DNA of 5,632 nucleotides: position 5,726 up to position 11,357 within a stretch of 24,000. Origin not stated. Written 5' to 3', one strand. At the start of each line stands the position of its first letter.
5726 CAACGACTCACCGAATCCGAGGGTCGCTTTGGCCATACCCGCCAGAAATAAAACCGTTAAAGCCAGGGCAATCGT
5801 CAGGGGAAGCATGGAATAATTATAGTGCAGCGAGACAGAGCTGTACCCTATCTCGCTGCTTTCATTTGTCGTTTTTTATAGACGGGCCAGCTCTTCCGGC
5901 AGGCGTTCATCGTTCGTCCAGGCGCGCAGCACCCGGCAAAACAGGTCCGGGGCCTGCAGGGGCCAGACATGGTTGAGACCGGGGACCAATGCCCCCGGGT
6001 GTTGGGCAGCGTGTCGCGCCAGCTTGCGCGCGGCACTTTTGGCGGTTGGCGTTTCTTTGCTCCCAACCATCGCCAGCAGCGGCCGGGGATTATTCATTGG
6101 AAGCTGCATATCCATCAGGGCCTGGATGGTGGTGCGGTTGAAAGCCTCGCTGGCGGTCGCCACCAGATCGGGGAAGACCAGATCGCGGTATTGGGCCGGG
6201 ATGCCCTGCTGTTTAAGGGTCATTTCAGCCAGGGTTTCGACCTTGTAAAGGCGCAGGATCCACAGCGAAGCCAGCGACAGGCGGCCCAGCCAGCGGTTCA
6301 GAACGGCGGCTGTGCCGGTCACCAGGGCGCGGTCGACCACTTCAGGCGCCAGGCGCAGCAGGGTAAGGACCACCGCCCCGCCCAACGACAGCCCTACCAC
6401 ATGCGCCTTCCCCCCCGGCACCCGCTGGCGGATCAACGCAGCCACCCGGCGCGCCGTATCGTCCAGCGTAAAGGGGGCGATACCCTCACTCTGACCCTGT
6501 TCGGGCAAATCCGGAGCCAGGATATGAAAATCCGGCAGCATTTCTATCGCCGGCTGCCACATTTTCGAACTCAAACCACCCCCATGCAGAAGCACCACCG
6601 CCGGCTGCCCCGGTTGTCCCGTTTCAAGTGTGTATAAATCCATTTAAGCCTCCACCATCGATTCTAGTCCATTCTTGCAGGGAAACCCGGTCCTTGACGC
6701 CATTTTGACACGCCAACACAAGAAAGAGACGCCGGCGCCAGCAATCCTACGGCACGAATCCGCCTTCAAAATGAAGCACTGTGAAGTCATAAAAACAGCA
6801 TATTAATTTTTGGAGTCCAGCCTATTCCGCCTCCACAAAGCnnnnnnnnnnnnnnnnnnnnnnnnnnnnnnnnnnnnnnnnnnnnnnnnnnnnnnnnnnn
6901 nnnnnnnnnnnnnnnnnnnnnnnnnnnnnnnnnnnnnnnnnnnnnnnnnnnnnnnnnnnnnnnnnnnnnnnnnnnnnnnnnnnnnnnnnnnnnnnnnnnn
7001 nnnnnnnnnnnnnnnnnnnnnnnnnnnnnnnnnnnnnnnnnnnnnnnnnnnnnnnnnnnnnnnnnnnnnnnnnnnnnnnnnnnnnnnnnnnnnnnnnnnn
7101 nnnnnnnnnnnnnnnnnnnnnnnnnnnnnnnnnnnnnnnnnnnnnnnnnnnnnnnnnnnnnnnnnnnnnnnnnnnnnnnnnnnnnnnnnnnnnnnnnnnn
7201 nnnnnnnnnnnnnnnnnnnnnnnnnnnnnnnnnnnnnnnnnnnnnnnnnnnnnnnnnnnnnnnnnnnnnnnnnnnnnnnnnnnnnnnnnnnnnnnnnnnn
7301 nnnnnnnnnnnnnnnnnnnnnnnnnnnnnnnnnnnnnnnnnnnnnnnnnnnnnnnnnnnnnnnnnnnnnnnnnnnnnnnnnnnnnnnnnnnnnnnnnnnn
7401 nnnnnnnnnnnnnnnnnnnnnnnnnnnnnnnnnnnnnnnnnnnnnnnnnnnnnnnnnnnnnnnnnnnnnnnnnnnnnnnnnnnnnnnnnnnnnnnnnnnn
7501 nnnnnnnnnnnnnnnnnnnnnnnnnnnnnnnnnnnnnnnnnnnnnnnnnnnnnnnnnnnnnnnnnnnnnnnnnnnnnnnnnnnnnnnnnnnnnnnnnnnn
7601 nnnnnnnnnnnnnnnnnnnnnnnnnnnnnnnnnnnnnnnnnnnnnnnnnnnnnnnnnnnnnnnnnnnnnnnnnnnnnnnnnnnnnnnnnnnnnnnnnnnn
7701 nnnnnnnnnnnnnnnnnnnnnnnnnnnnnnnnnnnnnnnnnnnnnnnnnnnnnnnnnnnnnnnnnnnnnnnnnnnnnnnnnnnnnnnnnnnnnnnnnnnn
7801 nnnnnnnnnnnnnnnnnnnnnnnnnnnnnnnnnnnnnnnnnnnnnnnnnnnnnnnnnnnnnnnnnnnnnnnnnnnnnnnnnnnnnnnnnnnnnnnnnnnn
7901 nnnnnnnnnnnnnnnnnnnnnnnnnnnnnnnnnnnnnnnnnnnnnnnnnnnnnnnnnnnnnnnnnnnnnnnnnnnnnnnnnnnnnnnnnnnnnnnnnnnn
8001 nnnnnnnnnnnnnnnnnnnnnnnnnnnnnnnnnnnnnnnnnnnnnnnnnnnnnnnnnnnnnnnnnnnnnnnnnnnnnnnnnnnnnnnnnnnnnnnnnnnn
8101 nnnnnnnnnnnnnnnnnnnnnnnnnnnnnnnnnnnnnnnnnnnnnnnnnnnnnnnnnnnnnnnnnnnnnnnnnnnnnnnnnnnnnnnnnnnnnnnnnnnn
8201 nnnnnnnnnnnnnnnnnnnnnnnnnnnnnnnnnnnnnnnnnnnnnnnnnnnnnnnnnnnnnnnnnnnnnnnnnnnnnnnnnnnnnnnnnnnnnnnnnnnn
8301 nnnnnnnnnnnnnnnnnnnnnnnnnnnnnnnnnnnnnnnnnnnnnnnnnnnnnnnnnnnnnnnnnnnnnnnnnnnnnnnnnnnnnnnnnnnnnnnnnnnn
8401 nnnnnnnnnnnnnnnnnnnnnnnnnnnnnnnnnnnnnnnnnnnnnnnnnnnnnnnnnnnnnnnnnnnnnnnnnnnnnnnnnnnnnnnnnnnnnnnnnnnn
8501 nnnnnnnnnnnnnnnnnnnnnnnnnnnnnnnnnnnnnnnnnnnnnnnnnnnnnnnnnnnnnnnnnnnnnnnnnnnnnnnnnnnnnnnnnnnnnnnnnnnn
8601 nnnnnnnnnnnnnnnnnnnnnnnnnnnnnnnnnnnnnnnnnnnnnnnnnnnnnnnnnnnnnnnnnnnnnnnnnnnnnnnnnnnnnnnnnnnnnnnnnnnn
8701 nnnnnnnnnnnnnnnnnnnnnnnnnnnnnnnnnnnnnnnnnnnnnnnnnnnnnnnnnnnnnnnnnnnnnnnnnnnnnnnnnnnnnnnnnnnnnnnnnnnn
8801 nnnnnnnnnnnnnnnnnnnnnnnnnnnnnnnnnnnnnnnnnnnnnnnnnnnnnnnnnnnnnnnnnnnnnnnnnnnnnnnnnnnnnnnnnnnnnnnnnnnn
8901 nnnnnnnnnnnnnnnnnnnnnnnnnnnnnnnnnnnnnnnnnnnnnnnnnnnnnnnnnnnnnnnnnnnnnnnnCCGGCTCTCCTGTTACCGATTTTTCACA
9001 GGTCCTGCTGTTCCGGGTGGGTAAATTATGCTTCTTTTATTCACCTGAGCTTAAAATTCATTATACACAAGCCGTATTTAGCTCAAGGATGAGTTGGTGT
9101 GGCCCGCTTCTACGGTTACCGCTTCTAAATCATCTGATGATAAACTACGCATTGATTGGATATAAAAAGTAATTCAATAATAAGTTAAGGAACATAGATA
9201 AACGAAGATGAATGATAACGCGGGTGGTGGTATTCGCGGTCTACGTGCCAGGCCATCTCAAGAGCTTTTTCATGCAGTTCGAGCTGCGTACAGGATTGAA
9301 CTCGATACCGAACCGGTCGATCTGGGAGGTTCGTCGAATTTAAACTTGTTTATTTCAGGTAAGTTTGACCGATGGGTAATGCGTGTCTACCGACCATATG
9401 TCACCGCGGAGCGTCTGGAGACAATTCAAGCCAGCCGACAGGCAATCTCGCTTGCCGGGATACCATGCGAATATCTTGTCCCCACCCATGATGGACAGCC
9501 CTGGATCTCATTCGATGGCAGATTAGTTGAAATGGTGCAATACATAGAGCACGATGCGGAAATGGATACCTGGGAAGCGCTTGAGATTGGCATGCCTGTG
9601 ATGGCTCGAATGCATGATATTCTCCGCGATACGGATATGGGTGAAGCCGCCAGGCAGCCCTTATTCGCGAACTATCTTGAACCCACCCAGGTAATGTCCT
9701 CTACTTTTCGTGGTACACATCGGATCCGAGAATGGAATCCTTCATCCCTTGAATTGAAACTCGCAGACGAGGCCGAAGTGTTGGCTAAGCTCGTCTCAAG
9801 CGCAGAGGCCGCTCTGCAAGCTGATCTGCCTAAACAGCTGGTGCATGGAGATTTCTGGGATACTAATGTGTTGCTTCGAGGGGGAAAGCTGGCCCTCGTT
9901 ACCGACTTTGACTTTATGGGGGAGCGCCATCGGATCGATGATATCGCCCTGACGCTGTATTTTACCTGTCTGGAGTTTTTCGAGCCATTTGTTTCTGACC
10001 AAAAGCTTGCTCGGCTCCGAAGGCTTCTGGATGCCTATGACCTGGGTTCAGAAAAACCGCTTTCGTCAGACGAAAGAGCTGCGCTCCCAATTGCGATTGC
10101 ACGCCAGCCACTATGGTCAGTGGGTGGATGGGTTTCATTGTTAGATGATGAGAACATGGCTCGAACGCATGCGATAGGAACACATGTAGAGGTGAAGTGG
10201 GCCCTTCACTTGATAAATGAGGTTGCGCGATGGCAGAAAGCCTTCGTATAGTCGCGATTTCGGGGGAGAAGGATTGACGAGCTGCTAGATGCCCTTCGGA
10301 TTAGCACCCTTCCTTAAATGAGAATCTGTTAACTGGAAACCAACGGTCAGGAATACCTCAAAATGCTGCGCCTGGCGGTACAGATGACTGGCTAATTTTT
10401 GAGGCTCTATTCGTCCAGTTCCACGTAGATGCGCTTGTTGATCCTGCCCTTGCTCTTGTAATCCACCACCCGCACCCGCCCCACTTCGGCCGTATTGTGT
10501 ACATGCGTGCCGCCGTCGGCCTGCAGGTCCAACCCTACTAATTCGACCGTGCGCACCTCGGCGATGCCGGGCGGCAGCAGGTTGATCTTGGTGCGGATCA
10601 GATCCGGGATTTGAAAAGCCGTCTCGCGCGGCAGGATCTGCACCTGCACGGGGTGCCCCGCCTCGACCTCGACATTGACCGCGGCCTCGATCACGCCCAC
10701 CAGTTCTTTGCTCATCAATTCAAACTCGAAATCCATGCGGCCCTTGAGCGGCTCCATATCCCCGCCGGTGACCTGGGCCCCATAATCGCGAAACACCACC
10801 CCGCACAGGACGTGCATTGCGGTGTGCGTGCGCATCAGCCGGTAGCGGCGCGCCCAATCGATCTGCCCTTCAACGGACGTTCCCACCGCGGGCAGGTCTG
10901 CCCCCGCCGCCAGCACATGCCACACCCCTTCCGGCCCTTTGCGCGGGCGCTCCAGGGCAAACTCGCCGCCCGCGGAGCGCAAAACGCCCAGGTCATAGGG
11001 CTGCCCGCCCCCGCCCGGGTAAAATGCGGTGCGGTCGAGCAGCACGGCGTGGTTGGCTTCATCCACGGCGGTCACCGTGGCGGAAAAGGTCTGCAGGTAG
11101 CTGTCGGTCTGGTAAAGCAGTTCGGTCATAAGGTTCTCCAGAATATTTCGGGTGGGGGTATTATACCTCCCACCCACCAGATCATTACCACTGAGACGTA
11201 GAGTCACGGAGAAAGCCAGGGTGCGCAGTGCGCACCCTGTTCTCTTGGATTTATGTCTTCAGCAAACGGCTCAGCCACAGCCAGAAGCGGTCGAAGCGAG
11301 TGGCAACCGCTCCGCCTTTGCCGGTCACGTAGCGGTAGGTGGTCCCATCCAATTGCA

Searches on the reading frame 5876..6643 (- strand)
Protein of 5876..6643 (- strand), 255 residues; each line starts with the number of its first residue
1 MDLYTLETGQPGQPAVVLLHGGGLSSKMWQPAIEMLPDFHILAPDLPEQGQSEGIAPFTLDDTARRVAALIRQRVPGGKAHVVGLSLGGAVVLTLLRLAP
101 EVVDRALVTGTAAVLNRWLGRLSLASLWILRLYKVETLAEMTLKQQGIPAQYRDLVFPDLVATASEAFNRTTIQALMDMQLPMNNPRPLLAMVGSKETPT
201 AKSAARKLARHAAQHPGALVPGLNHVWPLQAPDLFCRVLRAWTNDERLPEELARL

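Call 61: search_protein_families(library=pfam, proteins=[window:5876-6643:-], max_evalue=0.0001)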
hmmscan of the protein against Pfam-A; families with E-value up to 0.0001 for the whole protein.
window:5876-6643:- (255 aa): 3 families
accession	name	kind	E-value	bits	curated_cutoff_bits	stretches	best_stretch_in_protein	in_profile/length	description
PF12697.13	Abhydrolase_6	-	2.7e-18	67.9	26.3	1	16-237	1-216/217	Alpha/beta hydrolase family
PF00561.26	Abhydrolase_1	-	4.2e-18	66.3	25.8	1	14-127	1-121/245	alpha/beta hydrolase fold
PF12146.15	Hydrolase_4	-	2.4e-07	30.8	27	1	14-214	5-219/239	Serine aminopeptidase, S33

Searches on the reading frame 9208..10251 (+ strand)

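Call 13: search_protein_families(library=pfam, proteins=[window:9208-10251:+], max_evalue=0.01)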
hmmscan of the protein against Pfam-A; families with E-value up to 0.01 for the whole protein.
window:9208-10251:+ (347 aa): 2 families
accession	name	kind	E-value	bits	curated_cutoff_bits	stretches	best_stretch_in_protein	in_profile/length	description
PF01636.29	APH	-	1.4e-13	51.6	23.2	1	40-270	7-230/239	Phosphotransferase enzyme family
PF19974.5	TCAD9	-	0.008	15.8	40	0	201-296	293-380/429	Ternary complex associated domain 9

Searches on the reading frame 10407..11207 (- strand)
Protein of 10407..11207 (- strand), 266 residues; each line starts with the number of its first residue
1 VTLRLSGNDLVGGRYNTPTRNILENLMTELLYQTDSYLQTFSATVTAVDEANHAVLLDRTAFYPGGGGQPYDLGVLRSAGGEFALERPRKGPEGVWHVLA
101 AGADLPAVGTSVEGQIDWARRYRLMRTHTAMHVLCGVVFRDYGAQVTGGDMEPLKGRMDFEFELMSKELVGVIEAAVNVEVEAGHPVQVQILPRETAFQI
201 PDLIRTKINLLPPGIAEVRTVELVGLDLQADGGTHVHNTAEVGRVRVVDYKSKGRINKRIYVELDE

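Call 13: search_protein_families(library=pfam, proteins=[window:10407-11207:-], max_evalue=0.01)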
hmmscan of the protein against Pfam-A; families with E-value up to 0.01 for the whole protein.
window:10407-11207:- (266 aa): 2 families
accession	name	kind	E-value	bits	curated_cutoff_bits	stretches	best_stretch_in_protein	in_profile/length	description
PF01411.24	tRNA-synt_2c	-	6.7e-12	45.1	30.3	1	47-120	479-552/552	tRNA synthetases class II (A)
PF07973.19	tRNA_SAD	-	1.8e-08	34.6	24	1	218-261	1-44/44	Threonyl and Alanyl tRNA synthetase second additional domain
